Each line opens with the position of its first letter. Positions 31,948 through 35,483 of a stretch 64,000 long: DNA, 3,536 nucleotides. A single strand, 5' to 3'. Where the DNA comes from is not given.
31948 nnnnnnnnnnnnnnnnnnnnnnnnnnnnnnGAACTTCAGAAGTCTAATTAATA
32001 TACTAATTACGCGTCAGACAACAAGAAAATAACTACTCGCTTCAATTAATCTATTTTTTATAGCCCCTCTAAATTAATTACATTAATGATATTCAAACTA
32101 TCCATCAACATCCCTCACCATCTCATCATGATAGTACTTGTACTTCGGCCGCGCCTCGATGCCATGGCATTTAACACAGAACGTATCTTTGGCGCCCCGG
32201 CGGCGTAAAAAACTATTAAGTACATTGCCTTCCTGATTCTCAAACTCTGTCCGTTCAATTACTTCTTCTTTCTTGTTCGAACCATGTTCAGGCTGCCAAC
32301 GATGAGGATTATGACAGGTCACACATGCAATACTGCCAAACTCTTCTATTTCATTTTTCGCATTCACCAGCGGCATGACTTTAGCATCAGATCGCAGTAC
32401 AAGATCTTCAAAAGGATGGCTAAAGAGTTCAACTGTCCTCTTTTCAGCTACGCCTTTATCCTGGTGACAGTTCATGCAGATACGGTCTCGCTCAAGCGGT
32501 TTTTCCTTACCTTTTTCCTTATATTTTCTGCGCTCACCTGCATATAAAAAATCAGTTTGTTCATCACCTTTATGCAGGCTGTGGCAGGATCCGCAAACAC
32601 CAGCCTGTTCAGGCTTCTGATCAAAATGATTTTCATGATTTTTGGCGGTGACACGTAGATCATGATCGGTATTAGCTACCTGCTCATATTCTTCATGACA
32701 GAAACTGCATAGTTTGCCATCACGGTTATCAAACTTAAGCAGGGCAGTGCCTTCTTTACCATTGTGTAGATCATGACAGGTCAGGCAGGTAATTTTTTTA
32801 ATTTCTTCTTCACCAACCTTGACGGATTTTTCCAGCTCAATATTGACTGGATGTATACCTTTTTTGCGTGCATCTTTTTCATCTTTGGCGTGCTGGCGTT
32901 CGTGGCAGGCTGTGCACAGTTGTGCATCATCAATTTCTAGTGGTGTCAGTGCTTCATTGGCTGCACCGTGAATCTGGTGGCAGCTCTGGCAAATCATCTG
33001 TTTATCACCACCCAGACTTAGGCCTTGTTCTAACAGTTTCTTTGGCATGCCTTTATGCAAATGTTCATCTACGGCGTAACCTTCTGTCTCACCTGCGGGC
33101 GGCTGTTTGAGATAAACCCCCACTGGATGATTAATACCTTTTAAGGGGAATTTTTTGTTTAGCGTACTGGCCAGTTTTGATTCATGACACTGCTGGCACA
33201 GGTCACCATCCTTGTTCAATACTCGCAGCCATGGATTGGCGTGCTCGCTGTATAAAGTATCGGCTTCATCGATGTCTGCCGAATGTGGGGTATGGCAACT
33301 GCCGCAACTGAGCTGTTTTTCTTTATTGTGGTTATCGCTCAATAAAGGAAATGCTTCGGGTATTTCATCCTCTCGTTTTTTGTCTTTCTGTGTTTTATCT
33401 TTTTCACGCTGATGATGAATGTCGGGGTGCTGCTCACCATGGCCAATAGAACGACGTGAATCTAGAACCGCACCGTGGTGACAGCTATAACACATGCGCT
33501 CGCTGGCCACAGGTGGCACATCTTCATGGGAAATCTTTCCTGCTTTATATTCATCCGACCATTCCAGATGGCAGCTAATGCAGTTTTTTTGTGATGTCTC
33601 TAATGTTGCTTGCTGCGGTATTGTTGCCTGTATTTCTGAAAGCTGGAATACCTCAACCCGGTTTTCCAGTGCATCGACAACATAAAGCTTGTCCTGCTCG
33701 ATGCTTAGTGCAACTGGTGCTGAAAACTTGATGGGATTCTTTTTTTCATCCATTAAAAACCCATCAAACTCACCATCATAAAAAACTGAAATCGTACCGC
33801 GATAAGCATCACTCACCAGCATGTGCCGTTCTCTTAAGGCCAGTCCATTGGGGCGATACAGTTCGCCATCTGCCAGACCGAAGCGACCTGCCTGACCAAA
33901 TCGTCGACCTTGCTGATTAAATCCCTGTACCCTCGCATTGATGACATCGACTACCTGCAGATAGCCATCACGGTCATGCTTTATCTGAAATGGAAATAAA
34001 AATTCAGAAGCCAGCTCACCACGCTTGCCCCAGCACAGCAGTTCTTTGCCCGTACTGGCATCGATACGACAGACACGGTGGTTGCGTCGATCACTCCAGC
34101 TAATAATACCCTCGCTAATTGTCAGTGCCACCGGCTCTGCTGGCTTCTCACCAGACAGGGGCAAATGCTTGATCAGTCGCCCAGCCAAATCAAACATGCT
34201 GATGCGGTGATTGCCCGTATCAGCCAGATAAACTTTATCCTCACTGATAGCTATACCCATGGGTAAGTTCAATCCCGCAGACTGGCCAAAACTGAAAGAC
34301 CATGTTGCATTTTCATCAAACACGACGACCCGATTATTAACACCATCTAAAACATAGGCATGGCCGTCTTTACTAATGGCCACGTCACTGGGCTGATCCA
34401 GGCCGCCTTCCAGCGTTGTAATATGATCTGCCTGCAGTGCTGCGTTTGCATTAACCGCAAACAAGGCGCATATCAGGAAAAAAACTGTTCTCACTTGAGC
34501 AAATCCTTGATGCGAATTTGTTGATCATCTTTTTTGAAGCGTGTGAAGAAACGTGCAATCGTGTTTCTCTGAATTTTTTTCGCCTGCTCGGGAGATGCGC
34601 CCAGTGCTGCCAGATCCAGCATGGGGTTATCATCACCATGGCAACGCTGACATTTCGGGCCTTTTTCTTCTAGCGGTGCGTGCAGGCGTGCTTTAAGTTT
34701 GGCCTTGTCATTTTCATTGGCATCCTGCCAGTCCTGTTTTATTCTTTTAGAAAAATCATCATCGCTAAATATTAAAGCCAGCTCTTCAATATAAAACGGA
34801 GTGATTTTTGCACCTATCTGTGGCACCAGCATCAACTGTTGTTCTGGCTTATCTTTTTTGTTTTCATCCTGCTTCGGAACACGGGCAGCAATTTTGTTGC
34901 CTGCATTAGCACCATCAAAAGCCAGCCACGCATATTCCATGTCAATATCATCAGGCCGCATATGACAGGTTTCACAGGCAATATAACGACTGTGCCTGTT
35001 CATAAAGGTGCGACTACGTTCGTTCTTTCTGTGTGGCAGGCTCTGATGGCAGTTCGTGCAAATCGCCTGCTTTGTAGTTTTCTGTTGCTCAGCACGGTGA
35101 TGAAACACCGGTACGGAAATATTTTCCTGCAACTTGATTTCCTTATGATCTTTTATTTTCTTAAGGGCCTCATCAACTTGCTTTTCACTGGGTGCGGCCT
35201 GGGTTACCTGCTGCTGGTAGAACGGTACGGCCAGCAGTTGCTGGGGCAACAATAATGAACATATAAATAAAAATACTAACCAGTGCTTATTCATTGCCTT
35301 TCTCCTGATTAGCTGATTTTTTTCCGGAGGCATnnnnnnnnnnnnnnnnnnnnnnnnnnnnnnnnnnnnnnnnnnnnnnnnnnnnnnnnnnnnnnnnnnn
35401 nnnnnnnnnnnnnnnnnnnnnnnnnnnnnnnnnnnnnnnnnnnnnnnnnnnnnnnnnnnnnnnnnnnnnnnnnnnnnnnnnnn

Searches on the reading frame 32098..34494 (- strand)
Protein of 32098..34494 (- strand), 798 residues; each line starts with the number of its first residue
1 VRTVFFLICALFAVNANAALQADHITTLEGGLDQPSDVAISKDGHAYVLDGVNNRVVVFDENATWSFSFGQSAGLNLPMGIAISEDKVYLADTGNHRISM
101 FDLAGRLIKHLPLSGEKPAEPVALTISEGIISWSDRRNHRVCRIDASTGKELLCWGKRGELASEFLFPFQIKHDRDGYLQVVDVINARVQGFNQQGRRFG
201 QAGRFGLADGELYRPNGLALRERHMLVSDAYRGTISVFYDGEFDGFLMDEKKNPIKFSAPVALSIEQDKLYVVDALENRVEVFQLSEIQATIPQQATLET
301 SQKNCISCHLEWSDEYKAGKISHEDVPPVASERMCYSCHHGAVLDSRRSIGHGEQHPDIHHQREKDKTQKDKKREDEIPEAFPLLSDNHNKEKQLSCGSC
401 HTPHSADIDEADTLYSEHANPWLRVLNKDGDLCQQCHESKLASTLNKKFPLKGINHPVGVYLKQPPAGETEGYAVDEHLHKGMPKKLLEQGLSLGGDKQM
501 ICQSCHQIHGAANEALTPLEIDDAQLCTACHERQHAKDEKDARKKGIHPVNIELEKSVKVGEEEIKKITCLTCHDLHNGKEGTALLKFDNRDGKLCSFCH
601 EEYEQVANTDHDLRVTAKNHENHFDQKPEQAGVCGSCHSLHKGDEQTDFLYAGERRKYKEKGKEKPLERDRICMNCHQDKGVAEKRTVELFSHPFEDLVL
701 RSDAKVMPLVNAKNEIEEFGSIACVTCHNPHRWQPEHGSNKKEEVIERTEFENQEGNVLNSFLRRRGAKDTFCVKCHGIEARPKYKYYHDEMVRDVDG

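Call 4: search_protein_families(library=pfam, proteins=[window:32098-34494:-], max_evalue=0.1)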
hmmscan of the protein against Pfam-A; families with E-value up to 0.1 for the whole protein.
window:32098-34494:- (798 aa): 7 families
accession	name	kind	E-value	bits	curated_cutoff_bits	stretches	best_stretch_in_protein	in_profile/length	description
PF09699.15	Paired_CXXCH_1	-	9.3e-18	64.1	20.6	3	502-534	9-39/41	Doubled CXXCH motif (Paired_CXXCH_1)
PF01436.27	NHL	-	8.8e-17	60.7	20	2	32-59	1-28/28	NHL repeat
PF14522.11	Cytochrome_C7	-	9.1e-17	61.1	24.8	3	498-541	12-58/67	Cytochrome c7 and related cytochrome c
PF22113.1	Mtrc-MtrF_II-IV_dom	-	3.9e-11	43.2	30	2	502-682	9-168/176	Outer membrane cytochrome MtrC/MtrF-like, domains II/IV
PF14537.11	Cytochrom_c3_2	-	1.4e-10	42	25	2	498-580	5-70/79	Cytochrome c3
PF08450.18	SGL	-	4.2e-05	23.7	26.3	0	21-119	121-228/246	SMP-30/Gluconolactonase/LRE-like region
PF25021.1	TEN_NHL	-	0.033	13.6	27.1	0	26-57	135-166/357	Teneurin NHL domain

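Call 5: search_protein_families(library=ncbifam, proteins=[window:32098-34494:-], max_evalue=0.01)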
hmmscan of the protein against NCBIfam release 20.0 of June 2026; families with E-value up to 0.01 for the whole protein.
window:32098-34494:- (798 aa): 10 families
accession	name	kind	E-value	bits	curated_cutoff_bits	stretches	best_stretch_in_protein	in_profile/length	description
NF035926.1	scyF_NHL_VPEP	equivalog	7.9e-25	87.8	350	2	29-199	98-280/376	scytonemin biosynthesis PEP-CTERM protein ScyF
TIGR01905.1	paired_CXXCH_1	subfamily_domain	3.9e-16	58.7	25.2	2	501-533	8-38/41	doubled CXXCH domain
TIGR03508.1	decahem_SO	subfamily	2.2e-15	56.8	192.2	2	594-793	3-189/258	DmsE family decaheme c-type cytochrome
NF041028.1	decahem_GSU2203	exception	2.9e-14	53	325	2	498-604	124-211/317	GSU2203 family decaheme c-type cytochrome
NF008659.0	PRK11659.1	equivalog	3.2e-08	33.5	184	2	565-612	133-179/188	cytochrome c nitrite reductase pentaheme subunit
TIGR03146.1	cyt_nit_nrfB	equivalog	4e-07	30.4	166.6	0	564-603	106-144/145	cytochrome c nitrite reductase pentaheme subunit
NF033206.1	ScyE_fam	subfamily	8.4e-06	25.5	80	1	23-95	243-322/333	ScyD/ScyE family protein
NF049875.1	NetB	exception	6.4e-05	22.9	380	1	499-546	163-210/211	Nrf-like electron transfer protein NetB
TIGR03153.1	cytochr_NrfH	equivalog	0.00034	20.7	134.2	1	282-340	81-134/138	cytochrome c nitrite reductase small subunit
NF053768.1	CIS12_fam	equivalog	0.0015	17.3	860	0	35-152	46-161/715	CIS12 family contractile injection system protein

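Call 83: search_solved_structures(query=window:32098-34494:-, max_evalue=1)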
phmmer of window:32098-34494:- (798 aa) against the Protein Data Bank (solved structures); distinct sequences matched with E-value up to 1: 72 (the best 60 are shown).
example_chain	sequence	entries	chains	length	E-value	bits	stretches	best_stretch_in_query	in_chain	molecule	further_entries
3wwa_A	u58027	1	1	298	3.8e-28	101.6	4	30-149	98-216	Pizza7H protein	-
6d69_A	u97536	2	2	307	6.8e-24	87.5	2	74-229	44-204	NHL Repeat Region of D. melanogaster Thin | Thin, isoform D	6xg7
6i39_A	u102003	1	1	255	1.6e-23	86.3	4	30-149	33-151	v31Pizza6-AYW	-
7zpz_A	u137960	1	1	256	1.2e-22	83.4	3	30-149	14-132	Pizza6-TSR-TSH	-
9jur_A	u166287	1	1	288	4e-22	81.7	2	29-239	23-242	E3 ubiquitin-protein ligase TRIM71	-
7qrx_A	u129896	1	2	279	4.4e-22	81.5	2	29-239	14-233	E3 ubiquitin-protein ligase TRIM71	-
6ren_A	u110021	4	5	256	4.7e-22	81.4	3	30-104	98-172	3fPizza6-SH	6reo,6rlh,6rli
8j72_A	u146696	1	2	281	2.1e-21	79.3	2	29-238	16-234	E3 ubiquitin-protein ligase TRIM71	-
6fpt_A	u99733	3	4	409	7.7e-21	77.4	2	29-239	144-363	E3 ubiquitin-protein ligase TRIM71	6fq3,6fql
6qsd_A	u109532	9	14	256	8.2e-21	77.3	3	30-104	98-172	Pizza6S | Pizza6-S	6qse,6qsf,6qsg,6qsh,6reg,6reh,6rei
6f0t_A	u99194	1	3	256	9.9e-21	77.1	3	30-102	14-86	Pizza6-SFW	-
6rej_A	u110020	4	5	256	2.3e-20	75.9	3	30-104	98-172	Pizza6-SH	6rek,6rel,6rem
7zq2_A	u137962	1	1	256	9.7e-20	73.8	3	30-104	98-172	Pizza6-RSH-TSH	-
7zqg_A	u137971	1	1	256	1.1e-19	73.6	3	30-104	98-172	Pizza6-KSH-TSH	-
7zpw_A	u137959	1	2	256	2.4e-19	72.5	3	30-148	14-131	Pizza6-TSK-TSH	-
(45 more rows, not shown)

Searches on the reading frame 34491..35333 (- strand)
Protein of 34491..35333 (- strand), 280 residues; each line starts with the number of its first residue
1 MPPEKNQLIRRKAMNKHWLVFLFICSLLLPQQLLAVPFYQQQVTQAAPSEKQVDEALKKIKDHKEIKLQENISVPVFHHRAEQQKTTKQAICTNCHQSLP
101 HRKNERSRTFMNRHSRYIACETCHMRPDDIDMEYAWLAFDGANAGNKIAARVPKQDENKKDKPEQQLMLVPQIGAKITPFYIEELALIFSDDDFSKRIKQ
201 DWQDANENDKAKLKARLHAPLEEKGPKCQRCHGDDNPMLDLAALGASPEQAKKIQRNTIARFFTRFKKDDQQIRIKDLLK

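Call 4: search_protein_families(library=pfam, proteins=[window:34491-35333:-], max_evalue=0.1)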
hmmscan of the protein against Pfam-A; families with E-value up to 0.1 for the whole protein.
window:34491-35333:- (280 aa): 9 families
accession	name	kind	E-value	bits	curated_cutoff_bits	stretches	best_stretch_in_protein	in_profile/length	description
PF14522.11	Cytochrome_C7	-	4.6e-07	30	24.8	1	77-127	3-51/67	Cytochrome c7 and related cytochrome c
PF14537.11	Cytochrom_c3_2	-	0.00072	20.4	25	1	80-126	15-66/79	Cytochrome c3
PF03264.19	Cytochrom_NNT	-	0.00091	19.4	24.1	1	81-129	28-77/174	NapC/NirT cytochrome c family, N-terminal region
PF13435.11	Cytochrome_C554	-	0.0025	19.2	20.8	1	78-124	37-83/84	Cytochrome c554 and c-prime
PF23580.1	Znf_XAF1_N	-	0.016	15.1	27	1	89-103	5-19/30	XIAP-associated factor 1-like, N-terminal zinc finger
PF22678.1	Cytochrom_c_NrfB-like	-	0.033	15.1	27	0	76-125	20-66/89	Cytochrome c-type protein NrfB-like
PF07627.16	PSCyt3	-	0.043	14.5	27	0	203-237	46-80/98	Protein of unknown function (DUF1588)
PF13442.11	Cytochrome_CBB3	-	0.049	14.4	27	0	227-259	13-45/68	Cytochrome C oxidase, cbb3-type, subunit III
PF05357.18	Phage_Coat_A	-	0.071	13.3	20.8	0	72-123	10-52/63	Phage Coat Protein A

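Call 5: search_protein_families(library=ncbifam, proteins=[window:34491-35333:-], max_evalue=0.01)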
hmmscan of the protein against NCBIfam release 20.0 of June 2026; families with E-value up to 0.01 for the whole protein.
window:34491-35333:- (280 aa): 5 families
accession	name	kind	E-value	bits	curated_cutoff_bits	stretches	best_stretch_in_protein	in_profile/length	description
TIGR04315.1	octaheme_Shew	subfamily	2.2e-08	33.6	375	1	81-160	211-285/440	tetrathionate reductase family octaheme c-type cytochrome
TIGR04257.1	nanowire_3heme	domain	0.00013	22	40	1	65-125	2-59/75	c(7)-type cytochrome triheme domain-containing protein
TIGR03153.1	cytochr_NrfH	equivalog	0.00021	21.4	134.2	1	77-143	16-77/138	cytochrome c nitrite reductase small subunit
TIGR03508.1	decahem_SO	subfamily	0.00045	19.8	192.2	1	73-125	54-102/258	DmsE family decaheme c-type cytochrome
NF033196.2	c_type_nonphoto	exception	0.0077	16.4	70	0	53-101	47-96/98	c-type cytochrome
